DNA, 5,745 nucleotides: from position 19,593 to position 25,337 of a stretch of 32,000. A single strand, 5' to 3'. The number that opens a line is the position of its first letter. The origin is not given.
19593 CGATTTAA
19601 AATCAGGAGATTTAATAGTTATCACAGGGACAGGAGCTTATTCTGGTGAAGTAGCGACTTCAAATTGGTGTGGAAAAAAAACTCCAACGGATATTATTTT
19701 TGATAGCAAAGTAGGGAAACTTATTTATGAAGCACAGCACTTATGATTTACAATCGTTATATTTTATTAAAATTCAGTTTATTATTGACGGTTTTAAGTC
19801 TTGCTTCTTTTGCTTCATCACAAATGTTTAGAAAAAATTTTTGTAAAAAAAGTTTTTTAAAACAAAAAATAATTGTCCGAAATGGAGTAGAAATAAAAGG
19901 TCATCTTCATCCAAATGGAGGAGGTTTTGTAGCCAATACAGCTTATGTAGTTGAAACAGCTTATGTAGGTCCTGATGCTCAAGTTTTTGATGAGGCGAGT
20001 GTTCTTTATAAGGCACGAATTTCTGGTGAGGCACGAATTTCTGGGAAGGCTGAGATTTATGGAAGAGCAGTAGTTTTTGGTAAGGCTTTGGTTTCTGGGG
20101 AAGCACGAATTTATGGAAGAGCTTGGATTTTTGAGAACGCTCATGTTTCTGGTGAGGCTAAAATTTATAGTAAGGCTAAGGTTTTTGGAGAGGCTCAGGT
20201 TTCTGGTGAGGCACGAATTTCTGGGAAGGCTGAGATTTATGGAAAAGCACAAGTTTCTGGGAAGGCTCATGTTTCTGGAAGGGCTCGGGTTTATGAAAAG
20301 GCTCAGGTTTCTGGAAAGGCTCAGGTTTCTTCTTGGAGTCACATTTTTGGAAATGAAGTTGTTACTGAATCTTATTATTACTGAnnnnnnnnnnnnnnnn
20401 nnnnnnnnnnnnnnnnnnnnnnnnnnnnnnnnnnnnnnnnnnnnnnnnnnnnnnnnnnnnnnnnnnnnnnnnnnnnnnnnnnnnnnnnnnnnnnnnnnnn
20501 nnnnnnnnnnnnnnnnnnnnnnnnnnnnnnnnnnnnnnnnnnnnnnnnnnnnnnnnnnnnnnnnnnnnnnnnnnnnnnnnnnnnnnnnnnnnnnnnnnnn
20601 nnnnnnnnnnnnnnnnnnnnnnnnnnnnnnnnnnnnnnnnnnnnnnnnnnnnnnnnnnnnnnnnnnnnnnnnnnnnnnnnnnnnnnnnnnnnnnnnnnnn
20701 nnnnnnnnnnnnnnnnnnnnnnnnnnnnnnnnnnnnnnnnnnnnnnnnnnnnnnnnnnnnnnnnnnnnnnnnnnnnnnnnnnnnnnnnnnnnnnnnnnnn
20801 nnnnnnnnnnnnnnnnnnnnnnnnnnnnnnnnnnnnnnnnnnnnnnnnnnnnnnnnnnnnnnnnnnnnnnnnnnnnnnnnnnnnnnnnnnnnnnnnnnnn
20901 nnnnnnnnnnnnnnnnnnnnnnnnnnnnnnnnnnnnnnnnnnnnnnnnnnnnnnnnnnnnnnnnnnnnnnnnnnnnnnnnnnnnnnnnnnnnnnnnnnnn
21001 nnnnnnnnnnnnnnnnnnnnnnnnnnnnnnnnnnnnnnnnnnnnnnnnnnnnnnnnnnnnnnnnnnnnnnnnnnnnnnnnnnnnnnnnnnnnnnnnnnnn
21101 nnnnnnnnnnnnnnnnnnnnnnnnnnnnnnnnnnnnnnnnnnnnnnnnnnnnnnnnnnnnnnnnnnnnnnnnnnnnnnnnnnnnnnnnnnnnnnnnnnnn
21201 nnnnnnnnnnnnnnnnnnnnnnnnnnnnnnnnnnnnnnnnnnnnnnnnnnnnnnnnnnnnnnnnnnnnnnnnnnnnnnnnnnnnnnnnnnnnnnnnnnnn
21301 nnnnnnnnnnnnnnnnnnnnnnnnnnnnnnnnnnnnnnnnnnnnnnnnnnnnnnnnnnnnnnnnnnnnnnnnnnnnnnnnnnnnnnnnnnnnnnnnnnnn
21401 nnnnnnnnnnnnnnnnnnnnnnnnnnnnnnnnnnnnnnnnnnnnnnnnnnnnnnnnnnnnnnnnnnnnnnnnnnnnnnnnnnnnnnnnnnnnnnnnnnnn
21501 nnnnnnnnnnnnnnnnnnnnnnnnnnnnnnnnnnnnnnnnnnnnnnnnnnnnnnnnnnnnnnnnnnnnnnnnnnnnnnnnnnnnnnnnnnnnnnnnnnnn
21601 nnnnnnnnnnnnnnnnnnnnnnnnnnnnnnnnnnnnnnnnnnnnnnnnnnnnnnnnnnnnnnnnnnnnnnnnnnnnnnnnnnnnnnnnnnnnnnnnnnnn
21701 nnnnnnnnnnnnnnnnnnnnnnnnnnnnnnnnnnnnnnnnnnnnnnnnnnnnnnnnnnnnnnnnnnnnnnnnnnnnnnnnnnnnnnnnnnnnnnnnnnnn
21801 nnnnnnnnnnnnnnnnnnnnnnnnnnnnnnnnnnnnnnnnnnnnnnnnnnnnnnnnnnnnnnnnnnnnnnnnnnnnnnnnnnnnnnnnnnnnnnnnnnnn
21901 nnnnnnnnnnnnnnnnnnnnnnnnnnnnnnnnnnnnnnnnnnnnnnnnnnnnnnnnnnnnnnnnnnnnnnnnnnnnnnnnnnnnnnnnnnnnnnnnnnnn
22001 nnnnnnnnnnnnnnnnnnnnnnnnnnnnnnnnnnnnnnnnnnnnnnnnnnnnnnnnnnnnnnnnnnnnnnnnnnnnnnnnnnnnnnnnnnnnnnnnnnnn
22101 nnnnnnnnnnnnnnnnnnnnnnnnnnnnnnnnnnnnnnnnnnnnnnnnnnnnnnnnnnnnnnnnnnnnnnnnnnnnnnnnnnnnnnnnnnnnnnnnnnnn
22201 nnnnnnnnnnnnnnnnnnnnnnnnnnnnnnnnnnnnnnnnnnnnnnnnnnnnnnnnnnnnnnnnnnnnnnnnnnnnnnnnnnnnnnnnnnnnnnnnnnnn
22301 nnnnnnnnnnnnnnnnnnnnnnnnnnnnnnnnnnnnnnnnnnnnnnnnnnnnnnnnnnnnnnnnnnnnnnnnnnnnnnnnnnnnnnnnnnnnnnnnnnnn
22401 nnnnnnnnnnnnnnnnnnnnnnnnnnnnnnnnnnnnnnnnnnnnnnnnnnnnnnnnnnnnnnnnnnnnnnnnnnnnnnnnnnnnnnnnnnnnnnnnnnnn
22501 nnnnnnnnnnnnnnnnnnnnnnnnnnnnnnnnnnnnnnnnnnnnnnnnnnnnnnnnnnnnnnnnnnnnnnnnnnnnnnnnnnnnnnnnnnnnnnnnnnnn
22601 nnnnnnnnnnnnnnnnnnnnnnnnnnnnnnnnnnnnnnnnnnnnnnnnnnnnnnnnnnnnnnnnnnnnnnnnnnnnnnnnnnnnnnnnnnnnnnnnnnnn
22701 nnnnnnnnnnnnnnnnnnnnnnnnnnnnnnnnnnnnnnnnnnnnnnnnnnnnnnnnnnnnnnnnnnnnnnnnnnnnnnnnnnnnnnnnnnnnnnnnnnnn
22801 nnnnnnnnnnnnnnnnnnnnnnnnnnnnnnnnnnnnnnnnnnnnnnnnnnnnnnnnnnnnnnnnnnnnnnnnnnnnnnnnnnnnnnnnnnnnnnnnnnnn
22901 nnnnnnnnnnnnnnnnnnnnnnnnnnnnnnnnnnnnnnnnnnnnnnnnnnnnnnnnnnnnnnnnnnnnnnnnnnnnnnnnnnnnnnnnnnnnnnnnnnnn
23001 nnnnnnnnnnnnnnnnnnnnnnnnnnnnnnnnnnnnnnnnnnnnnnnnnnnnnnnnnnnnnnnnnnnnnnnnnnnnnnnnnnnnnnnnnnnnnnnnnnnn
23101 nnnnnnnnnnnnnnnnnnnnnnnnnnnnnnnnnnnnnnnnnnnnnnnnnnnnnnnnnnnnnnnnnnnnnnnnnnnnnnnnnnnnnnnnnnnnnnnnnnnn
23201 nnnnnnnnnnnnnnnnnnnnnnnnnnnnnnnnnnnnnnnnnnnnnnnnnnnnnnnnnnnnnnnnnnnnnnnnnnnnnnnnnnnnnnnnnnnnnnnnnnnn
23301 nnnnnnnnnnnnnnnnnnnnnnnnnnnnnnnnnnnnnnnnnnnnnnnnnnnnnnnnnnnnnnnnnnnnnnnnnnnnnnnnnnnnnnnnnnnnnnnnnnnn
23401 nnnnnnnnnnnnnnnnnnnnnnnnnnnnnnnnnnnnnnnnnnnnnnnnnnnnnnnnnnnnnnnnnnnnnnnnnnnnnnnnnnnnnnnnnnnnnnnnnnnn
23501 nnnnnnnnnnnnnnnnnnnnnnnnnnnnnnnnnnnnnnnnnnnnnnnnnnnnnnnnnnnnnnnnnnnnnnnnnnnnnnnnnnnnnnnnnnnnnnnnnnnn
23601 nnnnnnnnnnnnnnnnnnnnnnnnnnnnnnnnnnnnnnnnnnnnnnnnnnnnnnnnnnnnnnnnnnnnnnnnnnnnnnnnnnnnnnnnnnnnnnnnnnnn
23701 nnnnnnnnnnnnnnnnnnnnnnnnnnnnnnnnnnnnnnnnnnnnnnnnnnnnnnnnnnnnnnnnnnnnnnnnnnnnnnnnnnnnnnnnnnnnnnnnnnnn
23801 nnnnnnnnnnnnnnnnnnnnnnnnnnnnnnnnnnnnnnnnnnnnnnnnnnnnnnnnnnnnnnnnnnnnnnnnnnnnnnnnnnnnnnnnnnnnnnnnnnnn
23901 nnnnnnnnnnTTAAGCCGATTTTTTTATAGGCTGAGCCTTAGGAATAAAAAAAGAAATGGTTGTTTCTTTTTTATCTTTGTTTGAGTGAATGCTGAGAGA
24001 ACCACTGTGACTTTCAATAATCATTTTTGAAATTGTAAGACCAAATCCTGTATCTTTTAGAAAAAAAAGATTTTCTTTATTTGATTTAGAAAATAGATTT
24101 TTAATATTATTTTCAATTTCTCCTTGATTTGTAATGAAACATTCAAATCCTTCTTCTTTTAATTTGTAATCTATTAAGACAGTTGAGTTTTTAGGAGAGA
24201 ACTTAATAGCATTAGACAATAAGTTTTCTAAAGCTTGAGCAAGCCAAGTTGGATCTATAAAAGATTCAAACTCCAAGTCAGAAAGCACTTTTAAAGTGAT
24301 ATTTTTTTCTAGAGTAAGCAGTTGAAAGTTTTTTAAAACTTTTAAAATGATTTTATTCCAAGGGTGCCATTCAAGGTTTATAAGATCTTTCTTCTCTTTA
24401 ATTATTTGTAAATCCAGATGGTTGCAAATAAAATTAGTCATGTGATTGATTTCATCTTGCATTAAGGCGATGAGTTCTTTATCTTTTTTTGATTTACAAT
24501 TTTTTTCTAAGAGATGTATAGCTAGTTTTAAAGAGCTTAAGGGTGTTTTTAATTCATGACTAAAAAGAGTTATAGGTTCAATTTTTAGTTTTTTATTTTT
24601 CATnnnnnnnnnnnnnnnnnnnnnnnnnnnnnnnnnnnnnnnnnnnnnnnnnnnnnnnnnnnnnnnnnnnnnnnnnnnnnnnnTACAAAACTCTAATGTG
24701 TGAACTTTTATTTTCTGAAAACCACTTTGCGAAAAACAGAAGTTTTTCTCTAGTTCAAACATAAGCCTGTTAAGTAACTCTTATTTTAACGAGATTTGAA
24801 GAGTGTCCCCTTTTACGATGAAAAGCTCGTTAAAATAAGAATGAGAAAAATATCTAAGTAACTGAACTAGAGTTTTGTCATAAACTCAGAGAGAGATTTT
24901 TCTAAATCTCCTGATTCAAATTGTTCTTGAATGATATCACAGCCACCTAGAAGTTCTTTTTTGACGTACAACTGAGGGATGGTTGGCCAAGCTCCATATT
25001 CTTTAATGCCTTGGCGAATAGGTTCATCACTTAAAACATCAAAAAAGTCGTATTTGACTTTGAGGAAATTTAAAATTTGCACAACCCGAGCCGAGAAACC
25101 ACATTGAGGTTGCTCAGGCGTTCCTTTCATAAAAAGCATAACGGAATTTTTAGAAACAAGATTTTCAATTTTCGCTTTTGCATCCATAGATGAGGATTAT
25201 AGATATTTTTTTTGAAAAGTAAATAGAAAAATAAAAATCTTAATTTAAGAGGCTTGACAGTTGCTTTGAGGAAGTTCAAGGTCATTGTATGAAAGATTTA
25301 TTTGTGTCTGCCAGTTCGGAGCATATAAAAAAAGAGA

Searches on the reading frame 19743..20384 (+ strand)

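Call 41: search_protein_families(library=pfam, proteins=[window:19743-20384:+], max_evalue=0.01)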
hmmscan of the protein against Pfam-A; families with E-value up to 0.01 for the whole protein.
window:19743-20384:+ (213 aa): 3 families
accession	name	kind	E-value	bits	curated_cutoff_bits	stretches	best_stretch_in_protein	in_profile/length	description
PF18836.7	B_solenoid_ydck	-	1.1e-15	56.6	30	0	177-191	3-17/17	YdcK Beta solenoid repeat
PF04519.19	Bactofilin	-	4.2e-06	27.4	27.9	1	93-193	3-97/98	Polymer-forming cytoskeletal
PF20854.2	LED_rpt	-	0.0086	16.3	59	0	152-192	134-174/176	LED repeat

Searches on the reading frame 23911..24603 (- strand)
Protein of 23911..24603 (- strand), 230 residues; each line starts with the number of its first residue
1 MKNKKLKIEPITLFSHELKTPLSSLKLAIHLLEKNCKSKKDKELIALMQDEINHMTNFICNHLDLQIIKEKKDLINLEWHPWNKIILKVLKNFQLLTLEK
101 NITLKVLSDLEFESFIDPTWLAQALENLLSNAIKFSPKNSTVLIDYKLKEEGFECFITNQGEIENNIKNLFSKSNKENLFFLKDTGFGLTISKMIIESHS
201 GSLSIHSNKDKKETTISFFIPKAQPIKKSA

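Call 12: search_protein_families(library=pfam, proteins=[window:23911-24603:-])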
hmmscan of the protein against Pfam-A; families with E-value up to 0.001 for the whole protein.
window:23911-24603:- (230 aa): 3 families
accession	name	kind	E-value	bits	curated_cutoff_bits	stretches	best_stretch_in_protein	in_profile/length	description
PF02518.31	HATPase_c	-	2.2e-13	51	26.4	1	117-223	2-110/111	Histidine kinase-, DNA gyrase B-, and HSP90-like ATPase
PF00512.31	HisKA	-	1e-08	35.5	26.9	1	15-66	10-61/66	His Kinase A (phospho-acceptor) domain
PF14501.12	HATPase_c_5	-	0.00041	20.7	22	1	121-216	6-99/102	GHKL domain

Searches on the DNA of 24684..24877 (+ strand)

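Call 76: search_dna_similar(query=window:24684-24877:+, collection=phages, mode=distant, max_rows=5)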
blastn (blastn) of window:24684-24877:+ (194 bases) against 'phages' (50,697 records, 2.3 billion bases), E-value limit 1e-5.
No match.

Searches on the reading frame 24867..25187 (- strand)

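Call 12: search_protein_families(library=pfam, proteins=[window:24867-25187:-])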
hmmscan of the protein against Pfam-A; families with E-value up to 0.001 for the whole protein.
window:24867-25187:- (106 aa): 1 family
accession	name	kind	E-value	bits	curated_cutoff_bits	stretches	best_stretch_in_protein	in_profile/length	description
PF00462.30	Glutaredoxin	-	4.1e-19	69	22.9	1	16-79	1-59/60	Glutaredoxin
